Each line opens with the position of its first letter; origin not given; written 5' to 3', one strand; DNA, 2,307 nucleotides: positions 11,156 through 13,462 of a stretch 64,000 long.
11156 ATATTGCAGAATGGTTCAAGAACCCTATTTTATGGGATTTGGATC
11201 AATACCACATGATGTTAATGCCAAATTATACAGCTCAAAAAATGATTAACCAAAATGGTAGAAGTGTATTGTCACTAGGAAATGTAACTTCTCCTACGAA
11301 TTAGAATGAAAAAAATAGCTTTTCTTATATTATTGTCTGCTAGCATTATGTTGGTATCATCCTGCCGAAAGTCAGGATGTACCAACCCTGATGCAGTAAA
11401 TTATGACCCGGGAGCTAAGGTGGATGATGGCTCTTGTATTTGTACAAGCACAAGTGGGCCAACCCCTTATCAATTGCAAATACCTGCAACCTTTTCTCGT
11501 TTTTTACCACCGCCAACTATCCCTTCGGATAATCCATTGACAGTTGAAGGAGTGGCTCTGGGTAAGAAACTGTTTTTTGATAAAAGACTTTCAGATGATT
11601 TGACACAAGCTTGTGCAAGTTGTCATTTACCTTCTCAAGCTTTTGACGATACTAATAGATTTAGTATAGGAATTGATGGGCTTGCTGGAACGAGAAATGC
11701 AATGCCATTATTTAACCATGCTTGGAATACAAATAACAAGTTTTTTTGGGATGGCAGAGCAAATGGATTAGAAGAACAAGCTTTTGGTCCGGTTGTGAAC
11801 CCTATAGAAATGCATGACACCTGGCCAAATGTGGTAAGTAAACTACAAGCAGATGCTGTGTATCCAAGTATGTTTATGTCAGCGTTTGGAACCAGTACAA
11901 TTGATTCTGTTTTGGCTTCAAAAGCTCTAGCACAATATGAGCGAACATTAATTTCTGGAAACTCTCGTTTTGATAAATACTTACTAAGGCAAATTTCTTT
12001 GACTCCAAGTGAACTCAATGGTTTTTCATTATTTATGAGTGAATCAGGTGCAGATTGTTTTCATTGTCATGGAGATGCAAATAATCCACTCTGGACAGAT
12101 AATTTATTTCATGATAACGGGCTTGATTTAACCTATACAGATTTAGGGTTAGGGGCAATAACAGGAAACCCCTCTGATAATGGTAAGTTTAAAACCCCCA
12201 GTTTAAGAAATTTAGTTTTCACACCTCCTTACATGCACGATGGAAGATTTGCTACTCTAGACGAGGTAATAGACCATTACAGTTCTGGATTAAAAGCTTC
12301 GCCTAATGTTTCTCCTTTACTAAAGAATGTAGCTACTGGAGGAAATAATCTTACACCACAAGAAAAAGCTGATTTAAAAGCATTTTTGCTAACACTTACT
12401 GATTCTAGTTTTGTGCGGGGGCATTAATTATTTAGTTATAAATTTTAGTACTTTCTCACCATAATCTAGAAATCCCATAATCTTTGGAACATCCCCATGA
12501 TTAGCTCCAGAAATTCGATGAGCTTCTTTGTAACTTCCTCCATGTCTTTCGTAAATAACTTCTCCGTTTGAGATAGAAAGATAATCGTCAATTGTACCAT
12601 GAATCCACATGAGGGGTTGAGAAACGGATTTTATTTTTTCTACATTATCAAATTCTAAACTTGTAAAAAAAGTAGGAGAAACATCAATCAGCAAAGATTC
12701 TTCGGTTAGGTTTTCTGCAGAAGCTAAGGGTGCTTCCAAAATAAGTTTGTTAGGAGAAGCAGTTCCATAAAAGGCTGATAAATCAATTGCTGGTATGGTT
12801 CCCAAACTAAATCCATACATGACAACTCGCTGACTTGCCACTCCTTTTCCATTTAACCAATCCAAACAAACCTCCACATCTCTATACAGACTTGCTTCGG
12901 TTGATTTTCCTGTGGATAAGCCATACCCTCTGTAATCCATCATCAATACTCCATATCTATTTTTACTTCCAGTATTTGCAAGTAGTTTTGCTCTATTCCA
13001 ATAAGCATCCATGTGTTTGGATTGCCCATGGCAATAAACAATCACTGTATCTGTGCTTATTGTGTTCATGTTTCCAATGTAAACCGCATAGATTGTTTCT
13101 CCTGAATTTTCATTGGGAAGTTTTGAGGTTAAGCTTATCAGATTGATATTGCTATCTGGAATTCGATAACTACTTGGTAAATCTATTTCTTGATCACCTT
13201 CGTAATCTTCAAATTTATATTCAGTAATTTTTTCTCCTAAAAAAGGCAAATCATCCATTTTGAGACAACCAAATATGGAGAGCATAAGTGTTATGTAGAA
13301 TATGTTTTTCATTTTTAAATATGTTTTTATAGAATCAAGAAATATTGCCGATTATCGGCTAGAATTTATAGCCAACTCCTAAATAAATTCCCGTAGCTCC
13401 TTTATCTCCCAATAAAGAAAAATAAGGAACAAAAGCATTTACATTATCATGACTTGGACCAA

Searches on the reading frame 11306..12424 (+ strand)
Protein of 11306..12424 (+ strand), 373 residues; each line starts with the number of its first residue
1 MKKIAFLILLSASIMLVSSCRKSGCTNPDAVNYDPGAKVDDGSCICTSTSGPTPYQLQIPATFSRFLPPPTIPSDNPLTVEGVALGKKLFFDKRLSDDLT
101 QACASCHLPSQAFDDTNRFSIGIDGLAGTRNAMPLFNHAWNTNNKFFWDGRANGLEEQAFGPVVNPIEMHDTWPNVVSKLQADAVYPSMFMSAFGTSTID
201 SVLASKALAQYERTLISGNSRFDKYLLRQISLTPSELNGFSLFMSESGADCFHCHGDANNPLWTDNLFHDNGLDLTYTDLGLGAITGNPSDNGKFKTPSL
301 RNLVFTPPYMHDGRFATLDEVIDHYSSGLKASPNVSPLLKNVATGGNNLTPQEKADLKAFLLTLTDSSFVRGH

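Call 15: search_protein_families(library=pfam, proteins=[window:11306-12424:+], max_evalue=0.001)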
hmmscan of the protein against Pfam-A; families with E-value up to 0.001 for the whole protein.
window:11306-12424:+ (373 aa): 1 family
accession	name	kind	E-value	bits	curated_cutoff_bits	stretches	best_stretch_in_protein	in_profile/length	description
PF03150.19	CCP_MauG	-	8.8e-56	189.1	25.6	1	81-227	2-145/149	Di-haem cytochrome c peroxidase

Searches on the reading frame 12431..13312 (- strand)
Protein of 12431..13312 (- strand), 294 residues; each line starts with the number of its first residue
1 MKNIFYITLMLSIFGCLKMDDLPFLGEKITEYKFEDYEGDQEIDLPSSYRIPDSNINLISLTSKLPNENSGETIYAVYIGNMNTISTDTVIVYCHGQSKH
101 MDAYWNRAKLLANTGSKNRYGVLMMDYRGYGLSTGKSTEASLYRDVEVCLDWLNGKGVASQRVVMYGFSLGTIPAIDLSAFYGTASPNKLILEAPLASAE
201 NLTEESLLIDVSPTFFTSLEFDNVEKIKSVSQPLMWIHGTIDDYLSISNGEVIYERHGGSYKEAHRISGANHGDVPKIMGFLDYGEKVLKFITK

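Call 15: search_protein_families(library=pfam, proteins=[window:12431-13312:-], max_evalue=0.001)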
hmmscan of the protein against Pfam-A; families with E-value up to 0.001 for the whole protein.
window:12431-13312:- (294 aa): 5 families
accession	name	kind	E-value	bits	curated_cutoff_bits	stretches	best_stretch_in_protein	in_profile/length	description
PF12146.15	Hydrolase_4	-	6.6e-13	48.9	27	1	88-219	4-137/239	Serine aminopeptidase, S33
PF00561.26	Abhydrolase_1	-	2.5e-08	34.3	25.8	1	90-190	2-97/245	alpha/beta hydrolase fold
PF12697.13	Abhydrolase_6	-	1.4e-05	26.4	26.3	1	91-199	1-98/217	Alpha/beta hydrolase family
PF05677.18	DUF818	-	0.00011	21.8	20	1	85-173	134-227/365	Chlamydia CHLPS protein (DUF818)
PF02129.25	Peptidase_S15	-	0.00012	22.3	23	1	120-172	52-106/262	X-Pro dipeptidyl-peptidase (S15 family)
